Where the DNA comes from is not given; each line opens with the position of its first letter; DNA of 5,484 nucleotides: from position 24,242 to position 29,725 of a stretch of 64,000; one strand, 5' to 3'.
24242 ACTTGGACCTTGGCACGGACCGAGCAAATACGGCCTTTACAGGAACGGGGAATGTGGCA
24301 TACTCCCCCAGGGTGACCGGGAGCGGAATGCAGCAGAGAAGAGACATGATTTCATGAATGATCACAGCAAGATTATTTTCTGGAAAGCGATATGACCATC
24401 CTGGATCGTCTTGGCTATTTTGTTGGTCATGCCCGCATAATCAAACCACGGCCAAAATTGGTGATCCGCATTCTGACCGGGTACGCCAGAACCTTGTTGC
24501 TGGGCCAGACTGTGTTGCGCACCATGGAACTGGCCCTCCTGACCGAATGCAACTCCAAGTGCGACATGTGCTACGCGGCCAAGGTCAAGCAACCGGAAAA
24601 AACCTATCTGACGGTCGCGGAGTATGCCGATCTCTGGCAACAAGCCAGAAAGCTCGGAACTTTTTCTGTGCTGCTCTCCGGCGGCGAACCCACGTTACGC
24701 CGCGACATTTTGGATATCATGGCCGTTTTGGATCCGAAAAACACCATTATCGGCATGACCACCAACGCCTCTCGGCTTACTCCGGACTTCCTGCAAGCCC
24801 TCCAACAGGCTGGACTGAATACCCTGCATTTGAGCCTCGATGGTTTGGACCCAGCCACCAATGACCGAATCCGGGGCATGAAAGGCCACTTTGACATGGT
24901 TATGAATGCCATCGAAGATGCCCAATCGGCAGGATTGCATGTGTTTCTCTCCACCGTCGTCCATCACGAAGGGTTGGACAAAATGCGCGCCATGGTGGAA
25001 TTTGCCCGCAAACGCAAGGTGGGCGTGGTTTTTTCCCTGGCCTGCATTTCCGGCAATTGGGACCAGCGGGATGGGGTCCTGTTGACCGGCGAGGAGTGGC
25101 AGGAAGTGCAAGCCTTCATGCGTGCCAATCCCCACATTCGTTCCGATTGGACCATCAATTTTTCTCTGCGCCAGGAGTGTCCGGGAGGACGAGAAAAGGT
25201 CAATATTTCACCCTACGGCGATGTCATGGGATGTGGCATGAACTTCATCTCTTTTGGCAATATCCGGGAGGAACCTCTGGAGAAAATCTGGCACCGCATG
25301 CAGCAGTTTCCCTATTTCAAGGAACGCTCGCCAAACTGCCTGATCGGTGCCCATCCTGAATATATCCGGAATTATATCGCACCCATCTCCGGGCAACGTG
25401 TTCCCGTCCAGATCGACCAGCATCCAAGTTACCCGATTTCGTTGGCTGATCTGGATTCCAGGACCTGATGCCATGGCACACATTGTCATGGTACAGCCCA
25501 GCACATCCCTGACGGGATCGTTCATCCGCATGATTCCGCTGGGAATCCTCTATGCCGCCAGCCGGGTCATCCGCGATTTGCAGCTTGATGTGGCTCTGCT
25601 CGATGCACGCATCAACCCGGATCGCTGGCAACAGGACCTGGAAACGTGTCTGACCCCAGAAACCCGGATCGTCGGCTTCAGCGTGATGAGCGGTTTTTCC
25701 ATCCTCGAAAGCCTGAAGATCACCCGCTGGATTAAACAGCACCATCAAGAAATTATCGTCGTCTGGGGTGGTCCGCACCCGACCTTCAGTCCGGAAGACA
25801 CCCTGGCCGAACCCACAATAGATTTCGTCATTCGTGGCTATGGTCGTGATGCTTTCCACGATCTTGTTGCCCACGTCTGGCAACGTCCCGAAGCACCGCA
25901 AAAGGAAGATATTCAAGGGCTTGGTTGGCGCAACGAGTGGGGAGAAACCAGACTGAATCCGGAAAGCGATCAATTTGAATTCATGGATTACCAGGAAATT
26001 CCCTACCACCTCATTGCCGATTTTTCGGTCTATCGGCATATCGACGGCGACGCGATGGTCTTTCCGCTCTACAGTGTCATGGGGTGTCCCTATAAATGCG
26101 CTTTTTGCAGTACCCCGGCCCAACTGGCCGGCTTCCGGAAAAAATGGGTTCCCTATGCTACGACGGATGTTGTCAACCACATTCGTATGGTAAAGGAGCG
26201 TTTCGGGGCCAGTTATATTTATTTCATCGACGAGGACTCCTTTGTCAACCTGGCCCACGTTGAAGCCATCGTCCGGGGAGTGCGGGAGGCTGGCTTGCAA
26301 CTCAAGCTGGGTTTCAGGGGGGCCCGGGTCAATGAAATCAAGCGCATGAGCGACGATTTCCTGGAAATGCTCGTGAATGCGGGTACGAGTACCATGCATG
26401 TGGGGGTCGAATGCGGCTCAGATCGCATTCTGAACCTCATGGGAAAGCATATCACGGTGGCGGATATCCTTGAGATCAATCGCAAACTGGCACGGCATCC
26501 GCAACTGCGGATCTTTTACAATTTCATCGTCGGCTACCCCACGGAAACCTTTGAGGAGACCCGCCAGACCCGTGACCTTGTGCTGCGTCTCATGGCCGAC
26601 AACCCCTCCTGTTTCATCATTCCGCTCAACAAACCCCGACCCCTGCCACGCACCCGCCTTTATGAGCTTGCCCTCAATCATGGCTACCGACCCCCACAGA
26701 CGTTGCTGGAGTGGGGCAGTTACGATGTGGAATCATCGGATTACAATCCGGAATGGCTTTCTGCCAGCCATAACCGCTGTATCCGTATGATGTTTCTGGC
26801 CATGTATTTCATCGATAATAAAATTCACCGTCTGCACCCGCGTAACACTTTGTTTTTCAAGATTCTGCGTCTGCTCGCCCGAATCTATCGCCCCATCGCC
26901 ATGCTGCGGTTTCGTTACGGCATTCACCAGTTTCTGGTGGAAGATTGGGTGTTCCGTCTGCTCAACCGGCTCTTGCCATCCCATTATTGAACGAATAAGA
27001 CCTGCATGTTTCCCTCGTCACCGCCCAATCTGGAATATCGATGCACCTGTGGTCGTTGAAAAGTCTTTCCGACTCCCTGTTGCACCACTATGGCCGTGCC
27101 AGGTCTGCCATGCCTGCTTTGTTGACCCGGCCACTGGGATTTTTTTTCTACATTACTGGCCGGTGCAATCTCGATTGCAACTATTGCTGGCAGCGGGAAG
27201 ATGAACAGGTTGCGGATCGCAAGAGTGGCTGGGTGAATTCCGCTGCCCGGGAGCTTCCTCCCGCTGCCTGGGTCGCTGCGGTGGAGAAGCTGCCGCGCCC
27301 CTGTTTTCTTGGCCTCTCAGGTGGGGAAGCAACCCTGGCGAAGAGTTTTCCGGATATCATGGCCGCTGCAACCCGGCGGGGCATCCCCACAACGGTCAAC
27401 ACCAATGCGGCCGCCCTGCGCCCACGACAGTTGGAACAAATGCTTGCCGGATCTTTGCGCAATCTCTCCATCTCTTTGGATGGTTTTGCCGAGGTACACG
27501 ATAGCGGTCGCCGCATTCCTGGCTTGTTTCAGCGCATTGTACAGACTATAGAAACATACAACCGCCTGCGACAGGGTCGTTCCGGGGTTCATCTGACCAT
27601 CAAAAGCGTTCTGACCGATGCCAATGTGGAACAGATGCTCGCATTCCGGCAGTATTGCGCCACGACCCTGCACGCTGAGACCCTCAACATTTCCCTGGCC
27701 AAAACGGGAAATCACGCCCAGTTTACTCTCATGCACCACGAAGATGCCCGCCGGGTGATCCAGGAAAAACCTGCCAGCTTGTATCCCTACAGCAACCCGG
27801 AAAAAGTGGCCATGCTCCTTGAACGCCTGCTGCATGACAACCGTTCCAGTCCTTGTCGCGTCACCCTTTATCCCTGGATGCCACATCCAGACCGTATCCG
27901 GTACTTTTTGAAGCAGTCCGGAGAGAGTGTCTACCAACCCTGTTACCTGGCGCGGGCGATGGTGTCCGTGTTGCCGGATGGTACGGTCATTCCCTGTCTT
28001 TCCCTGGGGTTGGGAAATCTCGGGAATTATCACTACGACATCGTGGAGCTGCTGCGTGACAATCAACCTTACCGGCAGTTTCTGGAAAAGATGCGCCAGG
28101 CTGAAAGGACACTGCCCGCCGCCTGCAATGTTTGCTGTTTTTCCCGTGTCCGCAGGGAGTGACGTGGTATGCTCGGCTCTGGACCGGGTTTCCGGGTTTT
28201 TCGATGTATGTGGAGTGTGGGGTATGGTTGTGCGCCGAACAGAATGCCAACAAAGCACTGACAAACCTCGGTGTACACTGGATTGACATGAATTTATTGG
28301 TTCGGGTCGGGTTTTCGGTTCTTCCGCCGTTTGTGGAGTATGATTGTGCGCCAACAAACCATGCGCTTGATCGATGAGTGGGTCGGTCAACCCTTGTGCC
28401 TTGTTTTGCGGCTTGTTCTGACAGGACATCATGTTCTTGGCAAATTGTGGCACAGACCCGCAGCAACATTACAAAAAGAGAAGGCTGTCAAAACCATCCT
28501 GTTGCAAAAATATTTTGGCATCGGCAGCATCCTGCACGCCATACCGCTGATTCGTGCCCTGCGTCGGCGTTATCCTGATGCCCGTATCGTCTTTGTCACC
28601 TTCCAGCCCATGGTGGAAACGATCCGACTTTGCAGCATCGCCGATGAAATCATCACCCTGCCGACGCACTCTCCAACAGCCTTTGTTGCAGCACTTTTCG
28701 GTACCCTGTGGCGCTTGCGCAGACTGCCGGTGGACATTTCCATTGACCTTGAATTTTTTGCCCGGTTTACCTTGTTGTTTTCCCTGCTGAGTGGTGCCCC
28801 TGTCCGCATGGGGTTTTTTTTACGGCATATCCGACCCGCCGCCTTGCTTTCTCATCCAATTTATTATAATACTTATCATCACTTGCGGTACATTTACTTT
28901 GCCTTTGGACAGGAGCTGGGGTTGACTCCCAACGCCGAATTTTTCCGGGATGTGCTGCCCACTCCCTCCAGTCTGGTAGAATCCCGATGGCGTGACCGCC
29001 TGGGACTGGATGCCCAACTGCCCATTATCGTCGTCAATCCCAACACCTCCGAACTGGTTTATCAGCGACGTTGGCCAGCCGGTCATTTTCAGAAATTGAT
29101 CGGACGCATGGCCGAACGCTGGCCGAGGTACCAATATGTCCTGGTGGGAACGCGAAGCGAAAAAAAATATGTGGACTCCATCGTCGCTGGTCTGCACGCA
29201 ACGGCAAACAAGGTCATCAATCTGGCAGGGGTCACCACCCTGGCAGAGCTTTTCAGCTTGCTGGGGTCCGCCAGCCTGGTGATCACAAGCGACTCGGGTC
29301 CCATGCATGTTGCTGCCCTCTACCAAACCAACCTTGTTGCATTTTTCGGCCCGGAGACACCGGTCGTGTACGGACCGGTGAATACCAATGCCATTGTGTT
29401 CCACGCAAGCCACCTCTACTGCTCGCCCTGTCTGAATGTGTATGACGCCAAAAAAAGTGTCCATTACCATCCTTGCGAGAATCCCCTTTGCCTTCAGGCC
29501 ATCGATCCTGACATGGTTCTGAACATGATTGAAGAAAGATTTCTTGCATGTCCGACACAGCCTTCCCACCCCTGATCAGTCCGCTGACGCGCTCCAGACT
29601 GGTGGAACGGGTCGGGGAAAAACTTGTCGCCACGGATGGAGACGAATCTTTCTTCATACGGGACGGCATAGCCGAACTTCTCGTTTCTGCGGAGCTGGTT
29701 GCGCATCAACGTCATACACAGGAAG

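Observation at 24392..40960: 16.6-kb island: six radical-SAM enzymes, two glycosyltransferases (GT9, YfhO-like), two methyltransferases, an SDR fusion and a PurH paralogue; no characterised pathway recognised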

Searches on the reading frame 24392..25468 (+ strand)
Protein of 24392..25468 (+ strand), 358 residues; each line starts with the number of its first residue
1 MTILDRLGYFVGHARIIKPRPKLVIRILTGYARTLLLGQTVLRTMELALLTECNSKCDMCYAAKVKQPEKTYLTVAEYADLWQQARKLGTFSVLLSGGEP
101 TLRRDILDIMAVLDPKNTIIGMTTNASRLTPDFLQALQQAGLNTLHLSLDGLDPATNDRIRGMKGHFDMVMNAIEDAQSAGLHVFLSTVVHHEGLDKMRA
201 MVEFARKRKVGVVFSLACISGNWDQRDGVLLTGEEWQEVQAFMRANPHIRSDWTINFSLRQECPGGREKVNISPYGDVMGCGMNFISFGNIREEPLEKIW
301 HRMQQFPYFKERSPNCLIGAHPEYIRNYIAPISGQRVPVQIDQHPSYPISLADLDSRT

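Call 3: search_protein_families(library=pfam, proteins=[window:24392-25468:+], max_evalue=0.01)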
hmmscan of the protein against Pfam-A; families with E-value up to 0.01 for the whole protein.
window:24392-25468:+ (358 aa): 3 families
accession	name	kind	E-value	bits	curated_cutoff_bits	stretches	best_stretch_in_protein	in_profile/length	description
PF04055.27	Radical_SAM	-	4e-26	92.6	29.5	1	53-205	7-166/166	Radical SAM superfamily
PF13186.11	SPASM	-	1.2e-08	35.5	21.5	1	263-310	1-52/67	Iron-sulfur cluster-binding domain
PF13353.11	Fer4_12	-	0.0002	22.1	22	1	50-106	12-69/137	4Fe-4S single cluster domain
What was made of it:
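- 24392..25468 (+): A: radical-SAM/SPASM enzyme (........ at residue 53). PF04055 92.6 bits and PF13186 35.5 bits (call 3).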

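Call 5: search_protein_families(library=ncbifam, proteins=[window:24392-25468:+], max_evalue=0.001)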
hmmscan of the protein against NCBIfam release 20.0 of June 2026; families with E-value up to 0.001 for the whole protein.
window:24392-25468:+ (358 aa): 61 families (the best 25 are shown)
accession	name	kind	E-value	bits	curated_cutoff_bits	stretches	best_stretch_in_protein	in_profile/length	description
TIGR04545.1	rSAM_ahbD_hemeb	equivalog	4.4e-32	111.9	500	2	50-207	7-164/339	heme b synthase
TIGR02666.1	moaA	equivalog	2.2e-31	109.1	284.05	1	43-214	10-189/336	GTP 3',8-cyclase MoaA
TIGR04053.2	TIGR04053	equivalog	1.2e-30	107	395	1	53-243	18-210/366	TIGR04053 family radical SAM/SPASM domain-containing protein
TIGR02109.1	PQQ_syn_pqqE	equivalog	2.4e-29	102.4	381.35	1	49-310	13-290/358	pyrroloquinoline quinone biosynthesis protein PqqE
TIGR02668.1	moaA_archaeal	equivalog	1.4e-28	99.8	325.25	1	43-209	10-177/303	GTP 3',8-cyclase MoaA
TIGR04055.1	rSAM_NirJ2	equivalog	1.3e-26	93.9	500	2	52-207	9-163/326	putative heme d1 biosynthesis radical SAM protein NirJ2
NF001199.0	PRK00164.2-1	equivalog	3.1e-26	92.2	231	1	43-210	12-180/308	GTP 3',8-cyclase MoaA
TIGR04303.1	GeoRSP_rSAM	equivalog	4.3e-26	92.3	400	1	44-305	6-280/325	GeoRSP system radical SAM/SPASM protein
TIGR04051.1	rSAM_NirJ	equivalog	8.6e-25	87.4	515.45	1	49-211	8-169/354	heme d1 biosynthesis radical SAM protein NirJ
TIGR04546.1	rSAM_ahbC_deAc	equivalog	4.8e-23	81.6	650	1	51-212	47-207/390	12,18-didecarboxysiroheme deacetylase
TIGR04251.1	SCM_rSAM_ScmF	equivalog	6.3e-23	81.7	400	1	42-206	3-170/353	SynChlorMet cassette radical SAM/SPASM protein ScmF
TIGR04347.1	pseudo_SAM_Halo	equivalog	9.7e-22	77.7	525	1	51-206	46-200/390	TIGR04347 family pseudo-SAM/SPASM protein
TIGR04054.1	rSAM_NirJ1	equivalog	1.4e-21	76.6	650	1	51-213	44-205/387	putative heme d1 biosynthesis radical SAM protein NirJ1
NF045646.2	rSAM_Se_TrsS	equivalog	1.8e-21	76.2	490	1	49-210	92-256/441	radical SAM (seleno)protein TrsS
NF045574.1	sacti_mat_StsB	exception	1.6e-20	73.4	625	1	37-301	90-361/466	StsB family radical SAM/SPASM domain sactipeptide maturase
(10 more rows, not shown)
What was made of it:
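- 24392..25468 (+): The best NCBIfam hits (AhbD 112, MoaA 109) are all far below their cutoffs (call 5).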

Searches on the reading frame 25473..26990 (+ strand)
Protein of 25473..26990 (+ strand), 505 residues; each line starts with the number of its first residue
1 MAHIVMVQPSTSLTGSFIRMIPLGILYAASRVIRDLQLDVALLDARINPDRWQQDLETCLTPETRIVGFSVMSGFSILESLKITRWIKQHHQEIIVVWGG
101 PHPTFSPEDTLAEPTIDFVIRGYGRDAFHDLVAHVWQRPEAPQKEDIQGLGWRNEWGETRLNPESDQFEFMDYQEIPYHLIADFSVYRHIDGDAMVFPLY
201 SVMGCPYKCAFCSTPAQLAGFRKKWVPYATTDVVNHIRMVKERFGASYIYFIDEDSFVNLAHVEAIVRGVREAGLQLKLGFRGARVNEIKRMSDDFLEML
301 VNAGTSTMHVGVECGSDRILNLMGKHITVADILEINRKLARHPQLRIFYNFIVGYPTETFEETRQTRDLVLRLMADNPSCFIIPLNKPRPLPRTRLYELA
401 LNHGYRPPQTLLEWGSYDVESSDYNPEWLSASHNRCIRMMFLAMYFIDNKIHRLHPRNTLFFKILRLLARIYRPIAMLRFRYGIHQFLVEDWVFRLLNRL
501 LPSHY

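Call 3: search_protein_families(library=pfam, proteins=[window:25473-26990:+], max_evalue=0.01)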
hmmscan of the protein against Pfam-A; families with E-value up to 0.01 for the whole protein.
window:25473-26990:+ (505 aa): 2 families
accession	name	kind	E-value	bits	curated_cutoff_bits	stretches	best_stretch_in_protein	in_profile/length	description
PF04055.27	Radical_SAM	-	8.2e-19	68.8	29.5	1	204-369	6-165/166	Radical SAM superfamily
PF02310.24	B12-binding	-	7.1e-18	65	32.1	1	20-131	12-120/121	B12 binding domain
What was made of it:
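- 25473..26990 (+): B: cobalamin-binding (class B) radical-SAM enzyme (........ at residue 205). PF02310 65 bits and PF04055 68.8 bits (call 3).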

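Call 5: search_protein_families(library=ncbifam, proteins=[window:25473-26990:+], max_evalue=0.001)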
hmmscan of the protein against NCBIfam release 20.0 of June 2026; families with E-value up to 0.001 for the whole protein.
window:25473-26990:+ (505 aa): 27 families (the best 25 are shown)
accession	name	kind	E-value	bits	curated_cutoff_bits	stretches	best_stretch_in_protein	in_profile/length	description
TIGR04385.1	B12_rSAM_cofa1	equivalog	1.4e-28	100.3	450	1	4-417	2-411/438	B12 lower ligand biosynthesis radical SAM protein BzaD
TIGR03471.1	HpnJ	equivalog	1.5e-27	96.7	577.6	1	75-453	79-441/472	hopanoid biosynthesis associated radical SAM protein HpnJ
TIGR02026.1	BchE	equivalog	6.3e-27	94.6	481.35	1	4-377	2-369/497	magnesium-protoporphyrin IX monomethyl ester anaerobic oxidative cyclase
NF050148.1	rSAM_ApyD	equivalog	2.3e-26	92.4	750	1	57-398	68-391/645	RiPP biosynthesis radical SAM protein ApyD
TIGR04014.1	B12_SAM_MJ_0865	equivalog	1.1e-23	83.7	360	1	65-446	40-398/434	methyl-coenzyme M reductase glutamine C-methyltransferase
TIGR04072.2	rSAM_ladder_B12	equivalog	1.8e-22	79.6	360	1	81-417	87-389/443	lipid biosynthesis B12-binding/radical SAM protein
TIGR03975.1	rSAM_ocin_1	subfamily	1.6e-21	76.5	281.85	1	60-370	125-427/606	RiPP maturation radical SAM C-methyltransferase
TIGR04013.1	B12_SAM_MJ_1487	hypoth_equivalog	3.3e-21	75.6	251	1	55-378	34-338/382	TIGR04013 family B12-binding domain/radical SAM domain-containing protein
NF038361.1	rSAM_Sden_1168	equivalog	1.2e-16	60.4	575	1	63-403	140-476/560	Sden_1168 family B12-binding radical SAM P-methyltransferase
TIGR04367.1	HpnR_B12_rSAM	equivalog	2.9e-16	59.1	650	1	4-365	3-347/490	hopanoid C-3 methylase HpnR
TIGR04479.1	bcpD_PhpK_rSAM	subfamily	3.4e-16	58.7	600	1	58-371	104-407/504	PhpK family radical SAM P-methyltransferase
NF033712.0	B12_rSAM_KedN5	subfamily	5.7e-14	51.3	700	1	64-212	63-211/624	KedN5 family methylcobalamin-dependent radical SAM C-methyltransferase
NF040542.1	rSAM_RCCLKC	equivalog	1.5e-13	50.8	450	1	25-370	16-347/423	arsinothricin biosynthesis radical SAM protein ArsL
NF033070.1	rSAM_AprD4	equivalog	1.9e-13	50.1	500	1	196-405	196-395/456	AprD4 family radical SAM diol-dehydratase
TIGR04295.1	B12_rSAM_oligo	hypoth_equivalog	4e-13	48.9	400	1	93-326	103-315/422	TIGR04295 family B12-binding domain-containing radical SAM protein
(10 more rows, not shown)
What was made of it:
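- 25473..26990 (+): The best named families are BzaD 100, HpnJ 97 and BchE 95 bits, against cutoffs of 450 or more (call 5).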

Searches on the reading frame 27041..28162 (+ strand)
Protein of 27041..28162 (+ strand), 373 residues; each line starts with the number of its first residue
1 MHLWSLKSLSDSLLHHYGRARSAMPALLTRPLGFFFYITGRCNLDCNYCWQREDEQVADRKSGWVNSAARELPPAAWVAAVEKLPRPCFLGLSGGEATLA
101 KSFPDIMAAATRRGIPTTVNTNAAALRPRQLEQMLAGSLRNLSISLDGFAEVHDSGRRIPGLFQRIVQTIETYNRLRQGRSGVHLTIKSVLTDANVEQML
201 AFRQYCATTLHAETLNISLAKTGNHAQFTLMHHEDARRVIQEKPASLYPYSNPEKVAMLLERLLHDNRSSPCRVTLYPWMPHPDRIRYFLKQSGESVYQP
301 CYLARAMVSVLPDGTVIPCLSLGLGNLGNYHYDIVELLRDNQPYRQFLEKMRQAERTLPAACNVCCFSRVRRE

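Call 3: search_protein_families(library=pfam, proteins=[window:27041-28162:+], max_evalue=0.01)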
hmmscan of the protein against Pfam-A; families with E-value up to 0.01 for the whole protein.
window:27041-28162:+ (373 aa): 2 families
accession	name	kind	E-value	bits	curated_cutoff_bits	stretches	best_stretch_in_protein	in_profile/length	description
PF04055.27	Radical_SAM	-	2.9e-16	60.5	29.5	1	37-201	2-164/166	Radical SAM superfamily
PF13186.11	SPASM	-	6.9e-05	23.5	21.5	1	301-365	1-66/67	Iron-sulfur cluster-binding domain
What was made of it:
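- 27041..28162 (+): C: radical-SAM/SPASM enzyme (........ at residue 42). PF04055 60.5 bits and PF13186 23.5 bits (call 3).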

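Call 5: search_protein_families(library=ncbifam, proteins=[window:27041-28162:+], max_evalue=0.001)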
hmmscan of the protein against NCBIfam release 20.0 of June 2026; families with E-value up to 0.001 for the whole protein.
window:27041-28162:+ (373 aa): 50 families (the best 25 are shown)
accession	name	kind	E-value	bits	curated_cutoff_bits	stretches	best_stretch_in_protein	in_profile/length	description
TIGR04133.1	rSAM_w_lipo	hypoth_equivalog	4.8e-16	58.6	425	1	34-204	26-187/350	TIGR04133 family radical SAM/SPASM protein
TIGR04053.2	TIGR04053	equivalog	2.8e-15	56.4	395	1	29-240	5-207/366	TIGR04053 family radical SAM/SPASM domain-containing protein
NF038283.1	viperin_w_prok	equivalog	8.1e-15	54.7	180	1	36-200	6-171/281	viperin family antiviral radical SAM protein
TIGR04545.1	rSAM_ahbD_hemeb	equivalog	1.5e-14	54.2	500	1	38-218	6-173/339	heme b synthase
NF033640.1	N_Twi_rSAM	subfamily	1.8e-13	50.4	170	1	41-242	120-332/398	twitch domain-containing radical SAM protein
TIGR04546.1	rSAM_ahbC_deAc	equivalog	4.3e-13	48.8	650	1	35-188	42-186/390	12,18-didecarboxysiroheme deacetylase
NF045574.1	sacti_mat_StsB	exception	5.6e-13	48.5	625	1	34-207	98-257/466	StsB family radical SAM/SPASM domain sactipeptide maturase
TIGR04054.1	rSAM_NirJ1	equivalog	6.1e-13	48.1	650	1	34-189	38-184/387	putative heme d1 biosynthesis radical SAM protein NirJ1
TIGR03913.1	rad_SAM_trio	equivalog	9.9e-13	47.3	591.75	1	35-201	22-174/477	GDL motif peptide-associated radical SAM/SPASM maturase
TIGR03961.1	rSAM_PTO1314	hypoth_equivalog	7.9e-12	45.1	306.05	1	41-201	32-173/332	PTO1314 family radical SAM protein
TIGR04317.1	W_rSAM_matur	equivalog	1.6e-11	43.9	380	1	36-218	8-182/349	tungsten cofactor oxidoreductase radical SAM maturase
TIGR04051.1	rSAM_NirJ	equivalog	2.3e-11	43.3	515.45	1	38-206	8-163/354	heme d1 biosynthesis radical SAM protein NirJ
TIGR02109.1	PQQ_syn_pqqE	equivalog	4.6e-11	42.2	381.35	1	29-218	4-180/358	pyrroloquinoline quinone biosynthesis protein PqqE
TIGR04347.1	pseudo_SAM_Halo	equivalog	6.1e-11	42.2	525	1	36-199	42-192/390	TIGR04347 family pseudo-SAM/SPASM protein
TIGR04340.1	rSAM_ACGX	hypoth_equivalog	8.1e-11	41.7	400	1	33-199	4-162/341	radical SAM/SPASM domain protein, ACGX system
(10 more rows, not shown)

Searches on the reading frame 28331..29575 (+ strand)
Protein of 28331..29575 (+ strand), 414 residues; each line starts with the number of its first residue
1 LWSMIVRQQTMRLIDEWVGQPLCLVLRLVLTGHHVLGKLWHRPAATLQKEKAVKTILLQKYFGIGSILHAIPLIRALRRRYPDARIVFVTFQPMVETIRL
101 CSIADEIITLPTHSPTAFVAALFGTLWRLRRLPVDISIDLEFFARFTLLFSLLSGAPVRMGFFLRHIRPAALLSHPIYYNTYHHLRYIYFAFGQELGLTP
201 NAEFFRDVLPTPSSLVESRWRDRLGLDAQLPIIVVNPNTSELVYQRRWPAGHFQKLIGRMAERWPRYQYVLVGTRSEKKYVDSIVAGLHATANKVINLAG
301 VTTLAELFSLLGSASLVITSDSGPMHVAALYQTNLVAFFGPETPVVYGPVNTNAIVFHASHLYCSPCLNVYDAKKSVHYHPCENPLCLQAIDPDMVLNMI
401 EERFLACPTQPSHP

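Call 3: search_protein_families(library=pfam, proteins=[window:28331-29575:+], max_evalue=0.01)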
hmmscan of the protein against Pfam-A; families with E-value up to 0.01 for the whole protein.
window:28331-29575:+ (414 aa): 1 family
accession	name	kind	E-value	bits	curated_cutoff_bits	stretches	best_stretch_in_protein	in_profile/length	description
PF01075.23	Glyco_transf_9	-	3.3e-27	95.8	22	1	227-375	102-244/247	Glycosyltransferase family 9 (heptosyltransferase)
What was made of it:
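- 28340..29575 (+): D: GT9 (heptosyltransferase-family, GT-B) glycosyltransferase. PF01075 95.8 bits (call 3).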

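Call 5: search_protein_families(library=ncbifam, proteins=[window:28331-29575:+], max_evalue=0.001)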
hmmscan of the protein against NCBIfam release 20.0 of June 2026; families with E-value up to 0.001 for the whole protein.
window:28331-29575:+ (414 aa): 7 families
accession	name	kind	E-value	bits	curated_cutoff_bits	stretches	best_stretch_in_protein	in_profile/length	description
TIGR02195.1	heptsyl_trn_II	equivalog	1.1e-27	97.1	134.6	1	64-402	10-336/339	lipopolysaccharide heptosyltransferase II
TIGR02201.1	heptsyl_trn_III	equivalog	4.4e-20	72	170.2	1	56-361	2-308/344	putative lipopolysaccharide heptosyltransferase III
NF007742.0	PRK10422.1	equivalog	9.6e-19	67.4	467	1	222-373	177-322/352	lipopolysaccharide core heptosyltransferase RfaQ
NF008162.0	PRK10916.1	equivalog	4.5e-18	65.6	569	1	222-359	172-307/348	ADP-heptose--LPS heptosyltransferase RfaF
TIGR02193.1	heptsyl_trn_I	equivalog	2.3e-13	50.1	185.3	1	56-361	2-303/320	lipopolysaccharide heptosyltransferase I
NF004385.0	PRK05749.1-1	equivalog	1.7e-05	23.6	590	1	20-95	14-89/425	lipid IV(A) 3-deoxy-D-manno-octulosonic acid transferase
NF008204.0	PRK10964.1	equivalog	0.00011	21.5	437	1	245-358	191-298/322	lipopolysaccharide heptosyltransferase RfaC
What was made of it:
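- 28340..29575 (+): Heptosyltransferase II TIGR02195 scores 97 bits against a cutoff of 134.6 (call 5).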
